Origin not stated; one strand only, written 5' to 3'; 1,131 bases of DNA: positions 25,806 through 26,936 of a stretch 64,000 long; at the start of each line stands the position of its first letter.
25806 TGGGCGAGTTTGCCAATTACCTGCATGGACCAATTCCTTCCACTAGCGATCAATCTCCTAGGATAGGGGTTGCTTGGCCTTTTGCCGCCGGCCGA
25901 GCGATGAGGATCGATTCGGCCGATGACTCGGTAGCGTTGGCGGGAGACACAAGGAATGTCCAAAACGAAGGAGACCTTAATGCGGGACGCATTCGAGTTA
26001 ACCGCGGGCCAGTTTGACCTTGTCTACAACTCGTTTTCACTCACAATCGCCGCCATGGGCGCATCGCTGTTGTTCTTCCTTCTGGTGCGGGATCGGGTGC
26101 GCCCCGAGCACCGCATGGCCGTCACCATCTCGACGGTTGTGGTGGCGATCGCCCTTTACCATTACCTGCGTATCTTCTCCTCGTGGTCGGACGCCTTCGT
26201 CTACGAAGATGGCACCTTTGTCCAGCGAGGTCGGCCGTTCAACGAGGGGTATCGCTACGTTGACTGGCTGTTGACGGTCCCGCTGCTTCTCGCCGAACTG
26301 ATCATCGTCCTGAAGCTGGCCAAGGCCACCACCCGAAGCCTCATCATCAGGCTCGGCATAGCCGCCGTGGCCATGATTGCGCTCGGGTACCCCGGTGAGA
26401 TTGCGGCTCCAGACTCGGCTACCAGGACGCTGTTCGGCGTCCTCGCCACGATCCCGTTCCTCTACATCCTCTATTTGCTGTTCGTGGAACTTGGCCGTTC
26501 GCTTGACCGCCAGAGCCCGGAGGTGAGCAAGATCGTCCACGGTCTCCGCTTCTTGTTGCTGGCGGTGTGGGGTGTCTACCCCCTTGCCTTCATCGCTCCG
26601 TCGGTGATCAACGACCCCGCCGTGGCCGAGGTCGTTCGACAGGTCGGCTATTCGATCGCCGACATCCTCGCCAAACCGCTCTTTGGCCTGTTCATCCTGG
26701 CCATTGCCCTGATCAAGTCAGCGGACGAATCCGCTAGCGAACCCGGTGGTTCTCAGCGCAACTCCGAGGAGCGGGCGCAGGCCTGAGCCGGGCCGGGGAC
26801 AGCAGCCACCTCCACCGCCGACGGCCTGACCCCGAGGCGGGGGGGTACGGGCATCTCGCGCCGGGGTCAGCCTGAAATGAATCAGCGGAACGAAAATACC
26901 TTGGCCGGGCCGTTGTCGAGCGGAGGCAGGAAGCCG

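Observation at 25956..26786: Type-1 rhodopsin with DTE proton-pump motif, green-tuning Leu, and Gly at the carotenoid-antenna position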

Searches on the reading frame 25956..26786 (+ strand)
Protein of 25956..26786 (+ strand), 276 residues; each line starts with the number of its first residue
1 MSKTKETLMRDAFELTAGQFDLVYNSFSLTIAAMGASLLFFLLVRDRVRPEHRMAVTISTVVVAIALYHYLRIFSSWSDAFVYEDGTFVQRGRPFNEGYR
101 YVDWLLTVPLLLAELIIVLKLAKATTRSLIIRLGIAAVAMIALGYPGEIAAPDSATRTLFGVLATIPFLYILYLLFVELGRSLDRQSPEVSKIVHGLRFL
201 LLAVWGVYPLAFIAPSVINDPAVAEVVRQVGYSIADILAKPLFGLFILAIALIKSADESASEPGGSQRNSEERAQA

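Call 3: search_protein_families(library=pfam, proteins=[window:25956-26786:+], max_evalue=0.01)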
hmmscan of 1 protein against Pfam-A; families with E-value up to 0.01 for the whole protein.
window:25956-26786:+ (276 aa): 1 family
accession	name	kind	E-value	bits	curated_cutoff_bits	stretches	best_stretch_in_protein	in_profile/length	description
PF01036.24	Bac_rhodopsin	-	6.7e-40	137.4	24.6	1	26-251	6-221/224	Bacteriorhodopsin-like protein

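Call 4: search_protein_families(library=ncbifam, proteins=[window:25956-26786:+], max_evalue=0.01)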
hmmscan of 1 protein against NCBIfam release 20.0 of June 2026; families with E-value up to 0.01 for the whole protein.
window:25956-26786:+ (276 aa): 0 families

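Call 5: search_solved_structures(query=window:25956-26783:+, max_evalue=0.001, show_alignments=4)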
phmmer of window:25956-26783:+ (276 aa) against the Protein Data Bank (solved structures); distinct sequences matched with E-value up to 0.001: 164 (the best 60 are shown).
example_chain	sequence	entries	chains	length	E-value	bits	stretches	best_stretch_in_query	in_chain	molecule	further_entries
6nwd_A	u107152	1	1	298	8e-78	264.7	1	14-265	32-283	Gll0198 protein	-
9wfa_A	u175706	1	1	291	1.2e-76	260.9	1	6-263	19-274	psXR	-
5azd_A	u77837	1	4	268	1.7e-69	237.5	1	10-259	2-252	Bacteriorhodopsin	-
9hfk_A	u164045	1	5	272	2.7e-69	236.8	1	15-259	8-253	Bacteriorhodopsin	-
7ytb_A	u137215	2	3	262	1.5e-68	234.4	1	12-258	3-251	Kin4B8 | Xanthorhodopsin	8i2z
3ddl_A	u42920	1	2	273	1.5e-68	234.4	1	12-259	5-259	Xanthorhodopsin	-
5b2n_A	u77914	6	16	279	2.3e-35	125.6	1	11-256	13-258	Chloride pumping rhodopsin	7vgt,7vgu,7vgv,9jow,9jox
6ab9_A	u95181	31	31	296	2.5e-35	125.5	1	10-256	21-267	Chloride pumping rhodopsin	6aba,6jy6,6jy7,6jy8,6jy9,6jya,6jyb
5fjg_A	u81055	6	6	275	2.6e-35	125.5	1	11-256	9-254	CHLORIDE PUMPING RHODOPSIN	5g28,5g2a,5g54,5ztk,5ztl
7cri_A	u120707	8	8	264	3.7e-35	124.9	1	11-256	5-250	Chloride pumping rhodopsin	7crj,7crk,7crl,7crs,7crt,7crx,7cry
5g2d_A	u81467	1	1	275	1e-34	123.5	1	11-256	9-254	CHLORIDE PUMP RHODOPSIN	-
5g2c_A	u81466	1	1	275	1.5e-34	122.9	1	11-256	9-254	CHLORIDE PUMPING RHODOPSIN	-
8qle_A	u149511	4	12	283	6.3e-32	114.4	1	18-274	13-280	Bacteriorhodopsin-like protein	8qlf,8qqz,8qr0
9tbd_A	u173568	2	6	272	2.8e-31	112.3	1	18-259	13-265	Bacteriorhodopsin-like protein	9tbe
9tbf_A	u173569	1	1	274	3.3e-31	112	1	18-260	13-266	Bacteriorhodopsin-like protein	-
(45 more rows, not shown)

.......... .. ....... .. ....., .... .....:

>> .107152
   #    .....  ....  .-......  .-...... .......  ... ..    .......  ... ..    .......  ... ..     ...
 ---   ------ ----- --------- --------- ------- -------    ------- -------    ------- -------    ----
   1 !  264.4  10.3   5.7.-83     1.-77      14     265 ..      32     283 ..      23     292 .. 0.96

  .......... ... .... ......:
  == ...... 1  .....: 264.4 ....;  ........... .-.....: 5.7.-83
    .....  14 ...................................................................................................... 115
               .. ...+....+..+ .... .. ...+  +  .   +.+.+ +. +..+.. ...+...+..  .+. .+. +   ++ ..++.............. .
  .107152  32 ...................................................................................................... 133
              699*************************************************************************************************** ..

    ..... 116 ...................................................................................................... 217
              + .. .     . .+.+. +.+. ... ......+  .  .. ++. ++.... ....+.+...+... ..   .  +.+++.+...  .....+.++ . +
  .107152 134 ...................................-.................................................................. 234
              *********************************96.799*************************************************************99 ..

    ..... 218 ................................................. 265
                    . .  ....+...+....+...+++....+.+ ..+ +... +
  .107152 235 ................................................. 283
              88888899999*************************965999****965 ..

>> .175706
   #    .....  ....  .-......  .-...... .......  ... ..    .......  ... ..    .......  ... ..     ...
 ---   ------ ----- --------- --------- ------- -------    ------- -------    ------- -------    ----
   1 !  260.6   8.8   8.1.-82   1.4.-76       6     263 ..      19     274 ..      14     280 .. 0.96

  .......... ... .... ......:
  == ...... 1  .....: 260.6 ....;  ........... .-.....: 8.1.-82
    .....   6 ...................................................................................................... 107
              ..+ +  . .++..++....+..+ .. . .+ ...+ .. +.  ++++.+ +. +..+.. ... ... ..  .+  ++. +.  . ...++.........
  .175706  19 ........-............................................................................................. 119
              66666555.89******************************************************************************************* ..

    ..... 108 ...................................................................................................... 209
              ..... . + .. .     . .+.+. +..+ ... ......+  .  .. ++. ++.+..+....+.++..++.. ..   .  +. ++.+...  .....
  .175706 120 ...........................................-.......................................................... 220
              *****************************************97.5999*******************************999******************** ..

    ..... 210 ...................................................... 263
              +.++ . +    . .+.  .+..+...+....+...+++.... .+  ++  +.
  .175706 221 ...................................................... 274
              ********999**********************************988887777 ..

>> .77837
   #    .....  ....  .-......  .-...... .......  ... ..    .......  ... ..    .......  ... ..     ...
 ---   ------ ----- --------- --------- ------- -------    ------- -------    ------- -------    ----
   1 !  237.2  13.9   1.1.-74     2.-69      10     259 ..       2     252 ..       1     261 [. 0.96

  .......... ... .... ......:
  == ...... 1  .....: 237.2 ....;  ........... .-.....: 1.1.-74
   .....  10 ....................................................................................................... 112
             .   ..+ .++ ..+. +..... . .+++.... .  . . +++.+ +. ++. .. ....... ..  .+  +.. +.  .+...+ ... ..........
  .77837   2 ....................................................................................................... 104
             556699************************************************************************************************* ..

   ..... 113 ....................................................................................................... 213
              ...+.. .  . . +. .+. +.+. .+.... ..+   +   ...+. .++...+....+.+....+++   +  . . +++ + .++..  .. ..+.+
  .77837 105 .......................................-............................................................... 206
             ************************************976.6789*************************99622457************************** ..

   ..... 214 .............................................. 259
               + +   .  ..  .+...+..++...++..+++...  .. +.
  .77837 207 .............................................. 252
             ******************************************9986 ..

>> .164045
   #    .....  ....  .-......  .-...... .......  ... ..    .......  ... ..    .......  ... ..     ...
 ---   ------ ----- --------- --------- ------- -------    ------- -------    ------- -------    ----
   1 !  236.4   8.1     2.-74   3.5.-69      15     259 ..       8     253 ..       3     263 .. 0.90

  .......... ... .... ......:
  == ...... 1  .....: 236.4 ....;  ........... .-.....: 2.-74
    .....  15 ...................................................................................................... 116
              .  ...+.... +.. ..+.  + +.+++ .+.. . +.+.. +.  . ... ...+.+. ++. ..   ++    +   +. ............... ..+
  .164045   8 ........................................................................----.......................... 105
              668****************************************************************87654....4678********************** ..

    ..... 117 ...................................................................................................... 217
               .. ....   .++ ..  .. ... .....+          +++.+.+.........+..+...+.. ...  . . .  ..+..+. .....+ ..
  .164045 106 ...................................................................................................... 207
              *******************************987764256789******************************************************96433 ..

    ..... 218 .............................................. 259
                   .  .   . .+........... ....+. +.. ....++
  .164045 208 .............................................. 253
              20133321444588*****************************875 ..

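Call 10: find_homologous_proteins(query=window:25956-26783:+, max_evalue=1e-20)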
Query window:25956-26783:+ (276 aa): 7043 proteins with E <= 1e-20 among 8000 candidates; the best 120 are listed.
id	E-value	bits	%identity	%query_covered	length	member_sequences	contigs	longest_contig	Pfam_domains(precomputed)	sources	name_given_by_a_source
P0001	2.1e-165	567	100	97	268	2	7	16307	PF01036.25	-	-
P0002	5.4e-160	549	97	97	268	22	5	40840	PF01036.25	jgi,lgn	jgi:bacteriorhodopsin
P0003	4.5e-133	461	79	97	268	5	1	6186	PF01036.25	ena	-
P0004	2.9e-131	455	79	97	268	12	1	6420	PF01036.25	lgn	-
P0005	1.5e-130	452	79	97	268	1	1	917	PF01036.25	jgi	jgi:bacteriorhodopsin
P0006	3.6e-130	451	79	97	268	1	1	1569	PF01036.25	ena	-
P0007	5.7e-130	450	79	97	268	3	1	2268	PF01036.25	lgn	-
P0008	5.7e-130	450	80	95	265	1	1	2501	PF01036.25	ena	-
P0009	1.3e-129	449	78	97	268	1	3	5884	PF01036.25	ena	-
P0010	7.8e-129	447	79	96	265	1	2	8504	PF01036.25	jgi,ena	-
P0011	4.7e-128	444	76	97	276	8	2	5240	PF01036.25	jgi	-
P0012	3.0e-127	442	76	97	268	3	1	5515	PF01036.25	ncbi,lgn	ncbi:bacteriorhodopsin-like [soil metagenome]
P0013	3.4e-127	441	81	92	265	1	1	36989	PF01036.25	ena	-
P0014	1.6e-126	439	77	97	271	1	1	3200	PF01036.25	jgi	-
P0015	6.4e-126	437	76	97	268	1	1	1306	PF01036.25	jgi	jgi:bacteriorhodopsin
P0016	9.9e-125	433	78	97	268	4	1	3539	PF01036.25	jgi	-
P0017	1.3e-124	433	76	97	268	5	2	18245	PF01036.25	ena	-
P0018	1.6e-124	433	77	94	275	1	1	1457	PF01036.25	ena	-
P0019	1.7e-124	432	75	95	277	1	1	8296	PF01036.25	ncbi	-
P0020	1.6e-123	429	79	91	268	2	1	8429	PF01036.25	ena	-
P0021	2.5e-121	422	74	96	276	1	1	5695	PF01036.25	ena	-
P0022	2.5e-119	416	75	92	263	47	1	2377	PF01036.25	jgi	jgi:bacteriorhodopsin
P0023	6.7e-118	411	71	97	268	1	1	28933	PF01036.25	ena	-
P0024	8.3e-118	411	73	92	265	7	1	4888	PF01036.25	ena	-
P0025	1.2e-117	410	76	91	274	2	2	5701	PF01036.25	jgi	jgi:bacteriorhodopsin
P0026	2.2e-117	409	70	97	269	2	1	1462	PF01036.25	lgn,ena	-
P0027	2.3e-117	409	73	95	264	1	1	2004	PF01036.25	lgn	-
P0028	3.7e-117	408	72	93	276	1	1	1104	PF01036.25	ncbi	-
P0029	5.6e-117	408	76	91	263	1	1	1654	PF01036.25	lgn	-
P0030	7.4e-117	407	71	95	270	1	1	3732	PF01036.25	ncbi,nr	ncbi:MAG: bacteriorhodopsin-like [Actinobacteria bacterium]|nr:bacteriorhodopsin-like [Actinomycetot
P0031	8.1e-117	407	76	91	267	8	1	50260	PF01036.25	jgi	jgi:bacteriorhodopsin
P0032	9.6e-117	407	73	91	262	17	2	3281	PF01036.25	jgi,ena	jgi:bacteriorhodopsin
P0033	1.1e-116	407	74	92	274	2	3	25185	PF01036.25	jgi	jgi:bacteriorhodopsin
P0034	2.0e-116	406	75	93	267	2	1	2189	PF01036.25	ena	-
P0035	3.7e-116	405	74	94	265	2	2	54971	PF01036.25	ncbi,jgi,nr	ncbi:MAG: bacteriorhodopsin-like [Acidimicrobiales bacterium]|jgi:bacteriorhodopsin|nr:bacteriorhodo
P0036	4.2e-116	405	72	95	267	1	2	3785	PF01036.25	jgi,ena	jgi:bacteriorhodopsin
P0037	5.8e-116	405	75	91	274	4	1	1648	PF01036.25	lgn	-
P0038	8.5e-116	404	72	93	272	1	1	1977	PF01036.25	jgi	jgi:bacteriorhodopsin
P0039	1.2e-115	404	75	92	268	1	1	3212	PF01036.25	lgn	-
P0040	3.9e-115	402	73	95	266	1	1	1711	PF01036.25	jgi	jgi:bacteriorhodopsin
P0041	7.7e-115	401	72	93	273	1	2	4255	PF01036.25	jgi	jgi:bacteriorhodopsin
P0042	1.2e-114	400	70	96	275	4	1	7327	PF01036.25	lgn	-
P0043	1.7e-114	400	73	92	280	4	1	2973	PF01036.25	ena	-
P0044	3.0e-114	399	72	91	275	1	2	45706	PF01036.25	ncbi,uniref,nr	ncbi:MAG: bacteriorhodopsin-like [Ilumatobacter sp.]|uniref:bacteriorhodopsin-like n=1 Tax=Ilumatoba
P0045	4.5e-114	398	70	96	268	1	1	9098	PF01036.25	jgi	jgi:bacteriorhodopsin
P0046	5.1e-114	398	74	91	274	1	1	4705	PF01036.25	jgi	jgi:bacteriorhodopsin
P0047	9.5e-114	397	71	93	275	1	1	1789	PF01036.25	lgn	-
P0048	1.0e-113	397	70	97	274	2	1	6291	PF01036.25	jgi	jgi:bacteriorhodopsin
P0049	2.2e-113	396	68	97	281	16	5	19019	PF01036.25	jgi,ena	-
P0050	2.6e-113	396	74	88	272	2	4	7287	PF01036.25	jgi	jgi:bacteriorhodopsin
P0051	3.8e-113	395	69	95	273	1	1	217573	PF01036.25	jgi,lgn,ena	-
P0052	9.6e-113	394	71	92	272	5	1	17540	PF01036.25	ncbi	ncbi:MAG: bacteriorhodopsin-like [Actinomycetota bacterium]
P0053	1.1e-112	394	71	93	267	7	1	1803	PF01036.25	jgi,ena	-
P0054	1.2e-112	394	70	92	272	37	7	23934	PF01036.25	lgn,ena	-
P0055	1.4e-112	393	71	91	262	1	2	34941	PF01036.25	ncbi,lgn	ncbi:MAG: bacteriorhodopsin-like [Ilumatobacteraceae bacterium]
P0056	1.6e-112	393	74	91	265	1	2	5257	PF01036.25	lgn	-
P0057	2.7e-112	393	72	92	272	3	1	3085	PF01036.25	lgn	-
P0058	3.1e-112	392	71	89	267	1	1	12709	PF01036.25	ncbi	-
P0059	3.4e-112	392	70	93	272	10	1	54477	PF01036.25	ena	-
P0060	7.6e-112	391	74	88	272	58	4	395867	PF01036.25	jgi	jgi:bacteriorhodopsin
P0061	7.7e-112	391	70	91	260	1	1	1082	PF01036.25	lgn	-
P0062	7.8e-112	391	70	89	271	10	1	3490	PF01036.25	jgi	-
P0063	8.1e-112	391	70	93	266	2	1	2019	PF01036.25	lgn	-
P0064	8.3e-112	391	72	92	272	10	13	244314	PF01036.25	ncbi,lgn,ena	-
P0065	9.6e-112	391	68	94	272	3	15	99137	PF01036.25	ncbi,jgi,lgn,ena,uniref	ncbi:bacteriorhodopsin-like [Ilumatobacter sp.]|uniref:bacteriorhodopsin-like n=1 Tax=Ilumatobacter 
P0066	1.3e-111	390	69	94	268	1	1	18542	PF01036.25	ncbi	-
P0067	1.8e-111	390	71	92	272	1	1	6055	PF01036.25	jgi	jgi:bacteriorhodopsin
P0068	1.9e-111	390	68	94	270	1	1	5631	PF01036.25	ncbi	-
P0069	1.9e-111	390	70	93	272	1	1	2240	PF01036.25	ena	-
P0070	1.9e-111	390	68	94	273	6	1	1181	PF01036.25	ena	-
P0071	2.1e-111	390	69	92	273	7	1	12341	PF01036.25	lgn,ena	-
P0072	2.6e-111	389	73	90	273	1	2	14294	PF01036.25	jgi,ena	-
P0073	2.8e-111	389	73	89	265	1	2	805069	PF01036.25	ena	-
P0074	2.8e-111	389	70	89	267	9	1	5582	PF01036.25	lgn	-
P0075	3.2e-111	389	70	91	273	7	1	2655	PF01036.25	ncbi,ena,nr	ncbi:MAG: bacteriorhodopsin-like [Ilumatobacter sp.]|nr:bacteriorhodopsin-like [Ilumatobacter sp.]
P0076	3.3e-111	389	70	93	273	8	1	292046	PF01036.25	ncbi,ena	-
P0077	5.0e-111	388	70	91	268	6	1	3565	PF01036.25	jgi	jgi:bacteriorhodopsin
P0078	6.7e-111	388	70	91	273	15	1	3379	PF01036.25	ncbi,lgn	-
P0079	7.5e-111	388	70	93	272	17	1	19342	PF01036.25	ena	-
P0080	7.5e-111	388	72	88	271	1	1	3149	PF01036.25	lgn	-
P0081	9.5e-111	387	72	89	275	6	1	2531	PF01036.25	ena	-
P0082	1.2e-110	387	71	91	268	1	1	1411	PF01036.25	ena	-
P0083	1.5e-110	387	69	92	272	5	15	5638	PF01036.25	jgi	jgi:bacteriorhodopsin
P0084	1.5e-110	387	71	89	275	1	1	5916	PF01036.25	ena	-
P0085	1.8e-110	387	72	91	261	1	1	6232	PF01036.25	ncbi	ncbi:MAG: bacteriorhodopsin-like [Microthrixaceae bacterium]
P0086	1.9e-110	387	73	87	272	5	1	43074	PF01036.25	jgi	jgi:bacteriorhodopsin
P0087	1.9e-110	386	68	94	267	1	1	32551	PF01036.25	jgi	-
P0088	2.0e-110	386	68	93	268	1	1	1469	PF01036.25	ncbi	-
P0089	2.1e-110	386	69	93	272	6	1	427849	PF01036.25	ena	-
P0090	2.2e-110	386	70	93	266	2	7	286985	PF01036.25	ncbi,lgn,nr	ncbi:MAG: bacteriorhodopsin [Actinomycetia bacterium]|nr:bacteriorhodopsin [Actinomycetes bacterium]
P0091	2.3e-110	386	70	95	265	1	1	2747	PF01036.25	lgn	-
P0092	2.6e-110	386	73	88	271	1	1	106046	PF01036.25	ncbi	-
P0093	2.8e-110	386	70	93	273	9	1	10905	PF01036.25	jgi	jgi:bacteriorhodopsin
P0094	2.9e-110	386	71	93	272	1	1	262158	PF01036.25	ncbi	ncbi:MAG: bacteriorhodopsin-like [Cellulomonas sp.]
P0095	3.1e-110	386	67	95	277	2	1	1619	PF01036.25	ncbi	-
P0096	3.2e-110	386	68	92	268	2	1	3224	PF01036.25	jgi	jgi:bacteriorhodopsin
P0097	3.4e-110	386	68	93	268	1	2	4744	PF01036.25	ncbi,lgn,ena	-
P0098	3.7e-110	386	71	89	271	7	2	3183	PF01036.25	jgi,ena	-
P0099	4.4e-110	385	70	92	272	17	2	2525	PF01036.25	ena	-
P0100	5.5e-110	385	69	91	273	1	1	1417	PF01036.25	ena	-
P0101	5.9e-110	385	68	93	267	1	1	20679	PF01036.25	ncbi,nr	ncbi:MAG: bacteriorhodopsin-like, partial [Ilumatobacter sp.]|nr:bacteriorhodopsin-like [Ilumatobact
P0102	7.0e-110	385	70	93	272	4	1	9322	PF01036.25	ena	-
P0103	7.1e-110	385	73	89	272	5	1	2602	PF01036.25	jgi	-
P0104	7.7e-110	384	69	90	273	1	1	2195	PF01036.25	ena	-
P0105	7.8e-110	384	68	93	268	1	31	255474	PF01036.25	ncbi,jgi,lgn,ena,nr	ncbi:MAG: xanthorhodopsin [Ilumatobacter sp.]|jgi:bacteriorhodopsin|nr:bacteriorhodopsin-like [Iluma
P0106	8.2e-110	384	67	96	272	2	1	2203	PF01036.25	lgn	-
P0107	8.4e-110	384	69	91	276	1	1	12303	PF01036.25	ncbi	-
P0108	8.5e-110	384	68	93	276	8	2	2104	PF01036.25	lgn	-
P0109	8.5e-110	384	72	88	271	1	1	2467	PF01036.25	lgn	-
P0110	8.6e-110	384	68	94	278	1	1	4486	PF01036.25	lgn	-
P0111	1.0e-109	384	68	93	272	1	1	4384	PF01036.25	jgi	jgi:bacteriorhodopsin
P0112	1.1e-109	384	69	91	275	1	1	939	PF01036.25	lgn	-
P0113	1.3e-109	384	71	91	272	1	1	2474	PF01036.25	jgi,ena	-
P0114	1.4e-109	384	70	90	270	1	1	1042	PF01036.25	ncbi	-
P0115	1.4e-109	384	70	93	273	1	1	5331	PF01036.25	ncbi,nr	ncbi:MAG TPA: bacteriorhodopsin-like [Ilumatobacteraceae bacterium]|nr:bacteriorhodopsin-like [Iluma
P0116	1.6e-109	383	67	93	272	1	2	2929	PF01036.25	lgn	-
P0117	1.6e-109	383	71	91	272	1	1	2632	PF01036.25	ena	-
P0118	1.9e-109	383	68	91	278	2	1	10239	PF01036.25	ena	-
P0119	2.9e-109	383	67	96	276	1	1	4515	PF01036.25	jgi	jgi:bacteriorhodopsin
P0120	4.0e-109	382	70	90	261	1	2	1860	PF01036.25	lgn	-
